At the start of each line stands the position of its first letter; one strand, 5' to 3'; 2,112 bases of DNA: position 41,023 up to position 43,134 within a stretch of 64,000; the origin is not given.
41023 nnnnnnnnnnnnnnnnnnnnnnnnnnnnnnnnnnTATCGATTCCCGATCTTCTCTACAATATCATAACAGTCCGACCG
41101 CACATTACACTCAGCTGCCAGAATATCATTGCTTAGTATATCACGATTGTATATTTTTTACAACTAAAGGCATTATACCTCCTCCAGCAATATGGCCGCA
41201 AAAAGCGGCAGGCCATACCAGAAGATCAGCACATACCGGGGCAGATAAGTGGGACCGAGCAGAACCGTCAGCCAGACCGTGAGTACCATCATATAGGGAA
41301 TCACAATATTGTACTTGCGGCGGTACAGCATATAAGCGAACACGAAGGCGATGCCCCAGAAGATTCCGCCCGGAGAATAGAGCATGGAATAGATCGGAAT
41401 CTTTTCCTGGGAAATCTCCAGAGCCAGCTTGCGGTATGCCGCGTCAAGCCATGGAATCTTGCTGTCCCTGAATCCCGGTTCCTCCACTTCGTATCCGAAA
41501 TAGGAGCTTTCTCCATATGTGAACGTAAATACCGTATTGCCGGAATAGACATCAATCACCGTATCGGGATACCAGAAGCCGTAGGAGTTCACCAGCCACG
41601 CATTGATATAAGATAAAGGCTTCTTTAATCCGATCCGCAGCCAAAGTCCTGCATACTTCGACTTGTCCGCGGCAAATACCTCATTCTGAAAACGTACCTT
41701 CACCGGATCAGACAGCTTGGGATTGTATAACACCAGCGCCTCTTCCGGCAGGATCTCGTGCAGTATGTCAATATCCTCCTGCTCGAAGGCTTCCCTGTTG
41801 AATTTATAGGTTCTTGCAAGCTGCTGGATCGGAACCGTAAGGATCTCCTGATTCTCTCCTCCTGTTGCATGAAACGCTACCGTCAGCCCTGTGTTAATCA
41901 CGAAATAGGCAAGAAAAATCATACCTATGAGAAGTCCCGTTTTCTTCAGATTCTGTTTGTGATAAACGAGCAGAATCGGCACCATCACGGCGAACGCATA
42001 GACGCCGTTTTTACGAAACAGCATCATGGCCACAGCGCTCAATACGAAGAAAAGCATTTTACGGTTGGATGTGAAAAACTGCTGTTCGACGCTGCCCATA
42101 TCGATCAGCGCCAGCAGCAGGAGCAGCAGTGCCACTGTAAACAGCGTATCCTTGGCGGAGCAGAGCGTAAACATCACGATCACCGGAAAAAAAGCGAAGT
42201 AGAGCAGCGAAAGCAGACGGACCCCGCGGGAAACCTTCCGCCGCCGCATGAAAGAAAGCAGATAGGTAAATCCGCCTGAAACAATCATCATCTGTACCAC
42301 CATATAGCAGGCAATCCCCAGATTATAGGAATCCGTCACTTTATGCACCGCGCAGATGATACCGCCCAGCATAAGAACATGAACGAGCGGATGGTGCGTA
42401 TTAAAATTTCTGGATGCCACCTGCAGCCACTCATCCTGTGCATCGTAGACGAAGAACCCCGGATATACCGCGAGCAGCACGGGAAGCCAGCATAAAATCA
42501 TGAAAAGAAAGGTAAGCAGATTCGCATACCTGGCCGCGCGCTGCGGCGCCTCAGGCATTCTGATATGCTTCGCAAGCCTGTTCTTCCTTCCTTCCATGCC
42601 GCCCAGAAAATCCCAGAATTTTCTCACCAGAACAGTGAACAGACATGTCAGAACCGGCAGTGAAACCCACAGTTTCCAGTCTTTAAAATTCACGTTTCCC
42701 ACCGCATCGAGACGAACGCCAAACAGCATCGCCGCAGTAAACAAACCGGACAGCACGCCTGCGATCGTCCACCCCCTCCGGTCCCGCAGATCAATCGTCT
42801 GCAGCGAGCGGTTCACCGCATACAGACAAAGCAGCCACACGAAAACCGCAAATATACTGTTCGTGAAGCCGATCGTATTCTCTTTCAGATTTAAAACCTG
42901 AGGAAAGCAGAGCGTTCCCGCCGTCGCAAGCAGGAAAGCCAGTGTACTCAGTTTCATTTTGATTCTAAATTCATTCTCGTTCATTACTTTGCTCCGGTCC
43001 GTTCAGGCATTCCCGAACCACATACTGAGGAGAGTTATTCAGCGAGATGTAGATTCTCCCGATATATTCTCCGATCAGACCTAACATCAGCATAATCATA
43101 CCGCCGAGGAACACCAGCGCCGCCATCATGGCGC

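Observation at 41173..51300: Gtr/Arn-like extracytoplasmic glycosylation block with one GtrB, one GtrA and three GT-C-like paralogs, coupled to a WecE-type 4-aminosugar pathway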

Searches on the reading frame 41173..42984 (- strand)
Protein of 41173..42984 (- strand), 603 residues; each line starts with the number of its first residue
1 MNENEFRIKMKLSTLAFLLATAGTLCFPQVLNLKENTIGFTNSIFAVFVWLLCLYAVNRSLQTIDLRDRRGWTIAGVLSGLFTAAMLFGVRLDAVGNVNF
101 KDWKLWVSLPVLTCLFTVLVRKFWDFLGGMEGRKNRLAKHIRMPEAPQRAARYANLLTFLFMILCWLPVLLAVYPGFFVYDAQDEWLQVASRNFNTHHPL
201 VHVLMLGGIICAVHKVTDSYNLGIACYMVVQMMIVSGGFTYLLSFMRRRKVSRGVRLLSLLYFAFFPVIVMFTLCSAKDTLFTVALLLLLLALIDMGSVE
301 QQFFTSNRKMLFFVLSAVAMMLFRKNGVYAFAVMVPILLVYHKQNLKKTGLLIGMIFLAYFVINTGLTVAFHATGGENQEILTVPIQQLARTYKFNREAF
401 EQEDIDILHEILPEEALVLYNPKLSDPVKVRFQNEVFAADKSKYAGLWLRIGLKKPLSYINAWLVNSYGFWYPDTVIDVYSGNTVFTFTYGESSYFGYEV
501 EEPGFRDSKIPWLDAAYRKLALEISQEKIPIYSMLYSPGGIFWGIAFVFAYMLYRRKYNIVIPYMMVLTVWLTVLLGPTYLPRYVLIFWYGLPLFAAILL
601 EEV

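Call 4: search_protein_families(library=pfam, proteins=[window:41173-42984:-], max_evalue=0.01)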
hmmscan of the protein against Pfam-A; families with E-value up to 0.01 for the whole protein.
window:41173-42984:- (603 aa): 1 family
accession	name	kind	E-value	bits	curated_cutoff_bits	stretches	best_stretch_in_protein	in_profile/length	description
PF19484.4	DUF6020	-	3.5e-36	125.2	28.3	1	194-578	182-568/604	Family of unknown function (DUF6020)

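Call 14: search_protein_families(library=ncbifam, proteins=[window:41173-42984:-], max_evalue=0.01)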
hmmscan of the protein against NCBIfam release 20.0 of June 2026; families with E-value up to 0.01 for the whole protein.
window:41173-42984:- (603 aa): 0 families

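Call 21: search_solved_structures(query=window:41173-42984:-, max_evalue=10)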
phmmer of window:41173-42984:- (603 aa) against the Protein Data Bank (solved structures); distinct sequences matched with E-value up to 10: 0.

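Call 38: find_homologous_proteins(query=window:41173-42984:-, max_evalue=0.001)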
Query window:41173-42984:- (603 aa): 1881 proteins with E <= 0.001 among 8000 candidates; the best 120 are listed.
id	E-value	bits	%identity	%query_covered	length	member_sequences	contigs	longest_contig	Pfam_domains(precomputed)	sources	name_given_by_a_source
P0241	0.0e+0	1364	100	100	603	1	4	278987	PF19484.5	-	-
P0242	0.0e+0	1342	99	100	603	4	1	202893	PF19484.5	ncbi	-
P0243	0.0e+0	1332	97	100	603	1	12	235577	PF19484.5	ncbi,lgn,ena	-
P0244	0.0e+0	1331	97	100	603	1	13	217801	PF19484.5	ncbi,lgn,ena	-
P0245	0.0e+0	1329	97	100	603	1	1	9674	PF19484.5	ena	-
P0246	0.0e+0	1329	97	100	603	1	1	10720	PF19484.5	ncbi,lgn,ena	-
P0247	0.0e+0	1329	97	100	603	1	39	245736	PF19484.5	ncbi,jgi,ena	-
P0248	0.0e+0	1328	97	100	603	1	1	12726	PF19484.5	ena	-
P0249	0.0e+0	1326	97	100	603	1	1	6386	PF19484.5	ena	-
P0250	0.0e+0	1325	97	100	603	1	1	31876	PF19484.5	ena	-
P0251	0.0e+0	1318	96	100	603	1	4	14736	PF19484.5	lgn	-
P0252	0.0e+0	1314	96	100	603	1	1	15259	PF19484.5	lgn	-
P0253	0.0e+0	1313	96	100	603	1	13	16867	PF19484.5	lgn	-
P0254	0.0e+0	1298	95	100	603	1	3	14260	PF19484.5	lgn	-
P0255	0.0e+0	1294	97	97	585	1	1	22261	PF19484.5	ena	-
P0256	0.0e+0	1279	93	100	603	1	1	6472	PF19484.5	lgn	-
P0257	0.0e+0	1278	93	100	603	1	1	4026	PF19484.5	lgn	-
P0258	0.0e+0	1277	93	100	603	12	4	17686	PF19484.5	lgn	-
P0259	0.0e+0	1277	93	100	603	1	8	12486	PF19484.5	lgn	-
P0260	0.0e+0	1273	93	100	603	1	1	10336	PF19484.5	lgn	-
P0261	0.0e+0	1264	92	100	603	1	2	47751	PF19484.5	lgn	-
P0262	0.0e+0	1236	89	100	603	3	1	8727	PF19484.5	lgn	-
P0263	0.0e+0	1225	88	100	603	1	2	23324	PF19484.5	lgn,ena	-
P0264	0.0e+0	1224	87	100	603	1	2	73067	PF19484.5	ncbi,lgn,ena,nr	ncbi:MAG: hypothetical protein HDR28_01535 [Lachnospiraceae bacterium]|nr:hypothetical protein [Lach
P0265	0.0e+0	1222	87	100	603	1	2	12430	PF19484.5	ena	-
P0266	0.0e+0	1222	87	100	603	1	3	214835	PF19484.5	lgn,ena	-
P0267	0.0e+0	1221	87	100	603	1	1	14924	PF19484.5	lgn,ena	-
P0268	0.0e+0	1220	87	100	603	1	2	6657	PF19484.5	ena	-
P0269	0.0e+0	1213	87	100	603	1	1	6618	PF19484.5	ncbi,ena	-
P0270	0.0e+0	1211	87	100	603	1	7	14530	PF19484.5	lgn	-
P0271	0.0e+0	1206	86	100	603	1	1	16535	PF19484.5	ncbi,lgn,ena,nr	ncbi:MAG: hypothetical protein K2K07_05915 [Lachnospiraceae bacterium]|nr:hypothetical protein [Lach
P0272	0.0e+0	1201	86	100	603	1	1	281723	PF19484.5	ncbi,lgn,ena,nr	ncbi:MAG: hypothetical protein HDR04_01280 [Lachnospiraceae bacterium]|nr:hypothetical protein [Lach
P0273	0.0e+0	1199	86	100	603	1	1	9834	PF19484.5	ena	-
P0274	0.0e+0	1199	87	100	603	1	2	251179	PF19484.5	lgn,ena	-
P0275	0.0e+0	1198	86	100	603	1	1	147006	PF19484.5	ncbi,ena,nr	ncbi:MAG: hypothetical protein HDR18_04340 [Lachnospiraceae bacterium]|nr:hypothetical protein [Lach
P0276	0.0e+0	1196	86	100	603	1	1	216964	PF19484.5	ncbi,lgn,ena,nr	ncbi:MAG: hypothetical protein HDR13_04465 [Lachnospiraceae bacterium]|nr:hypothetical protein [Lach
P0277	0.0e+0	1195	86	100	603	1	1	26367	PF19484.5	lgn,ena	-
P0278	0.0e+0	1194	86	100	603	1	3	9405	PF19484.5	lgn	-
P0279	0.0e+0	1193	86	100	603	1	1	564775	PF19484.5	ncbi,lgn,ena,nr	ncbi:MAG: hypothetical protein HDR06_04775 [Lachnospiraceae bacterium]|nr:hypothetical protein [Lach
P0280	0.0e+0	1193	86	100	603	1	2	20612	PF19484.5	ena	-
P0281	0.0e+0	1192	86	100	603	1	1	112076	PF19484.5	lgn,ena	-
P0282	0.0e+0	1191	86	100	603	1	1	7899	PF19484.5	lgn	-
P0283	0.0e+0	1190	86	100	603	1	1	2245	PF19484.5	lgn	-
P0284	0.0e+0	1188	85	100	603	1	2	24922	PF19484.5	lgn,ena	-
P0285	0.0e+0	1188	85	100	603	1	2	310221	PF19484.5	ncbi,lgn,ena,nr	ncbi:MAG: hypothetical protein HDR09_15565 [Lachnospiraceae bacterium]|nr:hypothetical protein [Lach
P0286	0.0e+0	1187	86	100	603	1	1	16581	PF19484.5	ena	-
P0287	0.0e+0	1186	86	100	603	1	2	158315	PF19484.5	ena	-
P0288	0.0e+0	1177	85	100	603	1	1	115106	PF19484.5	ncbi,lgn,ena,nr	ncbi:MAG: hypothetical protein HDR17_06880 [Lachnospiraceae bacterium]|nr:hypothetical protein [Lach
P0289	0.0e+0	1172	84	100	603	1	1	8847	PF19484.5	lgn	-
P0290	0.0e+0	1172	84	100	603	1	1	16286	PF19484.5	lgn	-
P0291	0.0e+0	1169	84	100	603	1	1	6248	PF19484.5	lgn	-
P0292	0.0e+0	1169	84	100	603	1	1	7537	PF19484.5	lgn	-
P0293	0.0e+0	1167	84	100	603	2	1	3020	PF19484.5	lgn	-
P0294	0.0e+0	1166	84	100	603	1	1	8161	PF19484.5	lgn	-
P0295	0.0e+0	1165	83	100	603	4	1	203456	PF19484.5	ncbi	-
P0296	0.0e+0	1164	83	100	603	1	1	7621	PF19484.5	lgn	-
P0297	0.0e+0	1158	82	100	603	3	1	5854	PF19484.5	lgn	-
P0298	0.0e+0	1157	82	100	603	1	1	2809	PF19484.5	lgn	-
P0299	0.0e+0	1154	82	100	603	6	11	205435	PF19484.5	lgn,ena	-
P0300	0.0e+0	1153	81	100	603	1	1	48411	PF19484.5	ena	-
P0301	0.0e+0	1147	81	100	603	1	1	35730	PF19484.5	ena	-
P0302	0.0e+0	1145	82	100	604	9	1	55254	PF19484.5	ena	-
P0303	0.0e+0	1145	82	100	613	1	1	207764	PF19484.5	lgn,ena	-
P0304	0.0e+0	1144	82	100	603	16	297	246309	PF19484.5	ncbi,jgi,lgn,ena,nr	ncbi:MAG: hypothetical protein HFI57_02915 [Lachnospiraceae bacterium]|nr:hypothetical protein [Lach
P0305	0.0e+0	1144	81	100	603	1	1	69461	PF19484.5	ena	-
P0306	0.0e+0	1142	81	100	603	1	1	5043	PF19484.5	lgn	-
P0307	0.0e+0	1138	80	100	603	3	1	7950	PF19484.5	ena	-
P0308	0.0e+0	1138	80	100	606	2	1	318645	PF19484.5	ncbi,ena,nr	ncbi:MAG: hypothetical protein J1F42_01155 [Lachnospiraceae bacterium]|nr:hypothetical protein [Lach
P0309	0.0e+0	1137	81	100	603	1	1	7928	PF19484.5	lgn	-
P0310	0.0e+0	1136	81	100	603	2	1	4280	PF19484.5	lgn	-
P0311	0.0e+0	1136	81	100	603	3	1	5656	PF19484.5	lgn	-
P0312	0.0e+0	1134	81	100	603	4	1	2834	PF19484.5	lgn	-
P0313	0.0e+0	1134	81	100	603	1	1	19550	PF19484.5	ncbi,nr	ncbi:MAG: DUF6020 family protein [Eubacterium sp.]|nr:DUF6020 family protein [Eubacterium sp.]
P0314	0.0e+0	1134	80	100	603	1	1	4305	PF19484.5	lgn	-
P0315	0.0e+0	1133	81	100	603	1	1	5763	PF19484.5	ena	-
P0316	0.0e+0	1133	80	100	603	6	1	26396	PF19484.5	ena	-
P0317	0.0e+0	1132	79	100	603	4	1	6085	PF19484.5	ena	-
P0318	0.0e+0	1131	81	100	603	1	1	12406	PF19484.5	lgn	-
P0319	0.0e+0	1131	80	100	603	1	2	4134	PF19484.5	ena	-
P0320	0.0e+0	1130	81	100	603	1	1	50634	PF19484.5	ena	-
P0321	0.0e+0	1130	80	100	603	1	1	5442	PF19484.5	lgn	-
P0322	0.0e+0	1129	80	100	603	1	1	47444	PF19484.5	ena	-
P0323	0.0e+0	1129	80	100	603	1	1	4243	PF19484.5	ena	-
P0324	0.0e+0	1129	79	100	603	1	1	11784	PF19484.5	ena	-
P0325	0.0e+0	1128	80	100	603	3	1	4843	PF19484.5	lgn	-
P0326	0.0e+0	1127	81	100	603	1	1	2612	PF19484.5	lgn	-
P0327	0.0e+0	1127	80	100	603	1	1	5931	PF19484.5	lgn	-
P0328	0.0e+0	1127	80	100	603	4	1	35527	PF19484.5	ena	-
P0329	0.0e+0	1126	80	100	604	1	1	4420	PF19484.5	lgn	-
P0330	0.0e+0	1126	80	100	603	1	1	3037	PF19484.5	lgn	-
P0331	0.0e+0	1126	80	100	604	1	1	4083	PF19484.5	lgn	-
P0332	0.0e+0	1126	80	100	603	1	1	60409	PF19484.5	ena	-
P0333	0.0e+0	1125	81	100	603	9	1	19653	PF19484.5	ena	-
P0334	0.0e+0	1125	80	100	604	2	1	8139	PF19484.5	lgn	-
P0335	0.0e+0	1125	80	100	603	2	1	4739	PF19484.5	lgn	-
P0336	0.0e+0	1125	80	100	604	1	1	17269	PF19484.5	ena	-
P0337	0.0e+0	1125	80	100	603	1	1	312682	PF19484.5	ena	-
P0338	0.0e+0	1124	80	100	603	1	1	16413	PF19484.5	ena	-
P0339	0.0e+0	1124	80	100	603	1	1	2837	PF19484.5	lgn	-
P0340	0.0e+0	1123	80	100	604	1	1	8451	PF19484.5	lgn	-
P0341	0.0e+0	1123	80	100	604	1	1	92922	PF19484.5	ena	-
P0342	0.0e+0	1123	80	100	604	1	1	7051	PF19484.5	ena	-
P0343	0.0e+0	1123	79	100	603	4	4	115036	PF19484.5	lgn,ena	-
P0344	0.0e+0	1122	79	100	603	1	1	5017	PF19484.5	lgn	-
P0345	0.0e+0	1122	79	100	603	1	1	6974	PF19484.5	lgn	-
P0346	0.0e+0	1122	79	100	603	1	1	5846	PF19484.5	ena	-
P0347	0.0e+0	1122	80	100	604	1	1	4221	PF19484.5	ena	-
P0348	0.0e+0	1121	80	100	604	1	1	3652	PF19484.5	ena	-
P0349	0.0e+0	1121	80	100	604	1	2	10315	PF19484.5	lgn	-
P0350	0.0e+0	1120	80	100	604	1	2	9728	PF19484.5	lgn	-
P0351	0.0e+0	1120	80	100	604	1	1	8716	PF19484.5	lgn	-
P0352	0.0e+0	1119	80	100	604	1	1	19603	PF19484.5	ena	-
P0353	0.0e+0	1119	80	100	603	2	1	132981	PF19484.5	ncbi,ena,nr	ncbi:MAG: hypothetical protein J1F18_00345 [Lachnospiraceae bacterium]|nr:hypothetical protein [Lach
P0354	0.0e+0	1117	80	100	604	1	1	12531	PF19484.5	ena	-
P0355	0.0e+0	1117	79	100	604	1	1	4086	PF19484.5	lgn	-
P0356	0.0e+0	1117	79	100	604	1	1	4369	PF19484.5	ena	-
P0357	0.0e+0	1116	79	100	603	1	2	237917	PF19484.5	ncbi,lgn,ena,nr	ncbi:MAG: hypothetical protein K2L82_00735 [Lachnospiraceae bacterium]|nr:hypothetical protein [Lach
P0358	0.0e+0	1116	79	100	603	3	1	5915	PF19484.5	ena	-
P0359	0.0e+0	1115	79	100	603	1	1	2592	PF19484.5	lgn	-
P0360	0.0e+0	1115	80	100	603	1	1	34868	PF19484.5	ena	-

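Call 56: search_protein_representatives(alignment_id=A3)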
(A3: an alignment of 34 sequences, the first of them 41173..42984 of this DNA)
Query: 34 sequences, 603 profile positions. Proteins with E-value up to 0.001 (for the whole library): 7457; up to 1e-10: 5880; up to 1e-30: 2180. The best 150 are listed.
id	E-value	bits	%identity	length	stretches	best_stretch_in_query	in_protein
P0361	4.3e-227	772.3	-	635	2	67-601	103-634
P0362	1.4e-189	648.4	-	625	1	13-596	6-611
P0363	2.1e-172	591.6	-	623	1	16-596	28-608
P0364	1.2e-167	575.9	-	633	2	5-341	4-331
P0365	3.4e-167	574.5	-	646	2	345-599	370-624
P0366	2.3e-165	568.4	-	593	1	14-596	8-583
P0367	8.3e-165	566.6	-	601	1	10-596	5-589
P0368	2.4e-160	551.8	-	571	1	64-598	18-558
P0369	2.6e-160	551.7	-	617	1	10-600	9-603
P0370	3.5e-160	551.3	-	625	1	16-592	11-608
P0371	1.2e-156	539.6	-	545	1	72-601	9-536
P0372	1.7e-156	539.1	-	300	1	16-306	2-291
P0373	8.7e-156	536.8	-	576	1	68-598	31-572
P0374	1.3e-152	526.3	-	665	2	155-595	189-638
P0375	1.5e-152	526.1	-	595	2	5-345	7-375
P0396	1.8e-122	426.8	-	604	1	22-600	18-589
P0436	2.2e-98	347.2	-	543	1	67-597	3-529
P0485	9.0e-78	279.1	-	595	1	7-599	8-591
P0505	1.4e-72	262.0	-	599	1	14-596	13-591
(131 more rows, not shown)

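Call 58: search_solved_structures(query=A4, max_evalue=10)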
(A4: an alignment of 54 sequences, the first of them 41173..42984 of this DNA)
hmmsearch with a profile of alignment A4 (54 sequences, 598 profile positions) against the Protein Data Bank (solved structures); distinct sequences matched with E-value up to 10: 4.
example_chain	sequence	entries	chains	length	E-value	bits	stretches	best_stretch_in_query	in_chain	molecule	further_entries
6cq6_A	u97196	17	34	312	0.1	14.3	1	35-135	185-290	Potassium channel subfamily K member 2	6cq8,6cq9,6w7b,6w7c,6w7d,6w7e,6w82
6v36_A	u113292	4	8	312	0.11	14.2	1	35-135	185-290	Potassium channel subfamily K member 2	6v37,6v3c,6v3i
8uf6_A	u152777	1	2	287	0.58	11.8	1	35-134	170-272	Potassium channel subfamily K member 2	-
8ue2_A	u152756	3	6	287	0.62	11.7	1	35-134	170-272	Potassium channel subfamily K member 2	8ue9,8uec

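Call 61: search_protein_families(library=pfam, alignment_id=A4, max_evalue=0.1)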
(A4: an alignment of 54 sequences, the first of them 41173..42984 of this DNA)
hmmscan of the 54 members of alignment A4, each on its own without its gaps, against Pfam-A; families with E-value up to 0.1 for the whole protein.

A. member 1, window:41173-42984:- (603 aa): 2 families
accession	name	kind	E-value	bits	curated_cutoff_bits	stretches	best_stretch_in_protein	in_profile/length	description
PF19484.4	DUF6020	-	3.5e-36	125.2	28.3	1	194-578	182-568/604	Family of unknown function (DUF6020)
PF10939.13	DUF2631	-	0.081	13.2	25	0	68-91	29-52/66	Protein of unknown function (DUF2631)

B. families by the number of members that match (of 54 scanned): 13 families
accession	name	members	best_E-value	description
PF19484.4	DUF6020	54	1e-53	Family of unknown function (DUF6020)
PF13231.12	PMT_2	3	2.3e-05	Dolichyl-phosphate-mannose-protein mannosyltransferase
PF04932.20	Wzy_C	3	0.005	O-Antigen ligase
PF09913.15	DUF2142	1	2.6e-08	Predicted membrane protein (DUF2142)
PF03901.23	Glyco_transf_22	1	0.0059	Alg9-like mannosyltransferase family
PF07242.16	DUF1430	1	0.014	Protein of unknown function (DUF1430)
PF06570.16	DUF1129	1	0.025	Protein of unknown function (DUF1129)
PF04280.21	Tim44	1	0.028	Tim44-like domain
PF25228.1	Lips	1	0.033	Lips protein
PF10939.13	DUF2631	1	0.081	Protein of unknown function (DUF2631)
PF01105.29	EMP24_GP25L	1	0.081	emp24/gp25L/p24 family/GOLD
PF14898.11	DUF4491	1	0.091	Domain of unknown function (DUF4491)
PF03929.21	PepSY_TM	1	0.098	PepSY-associated TM region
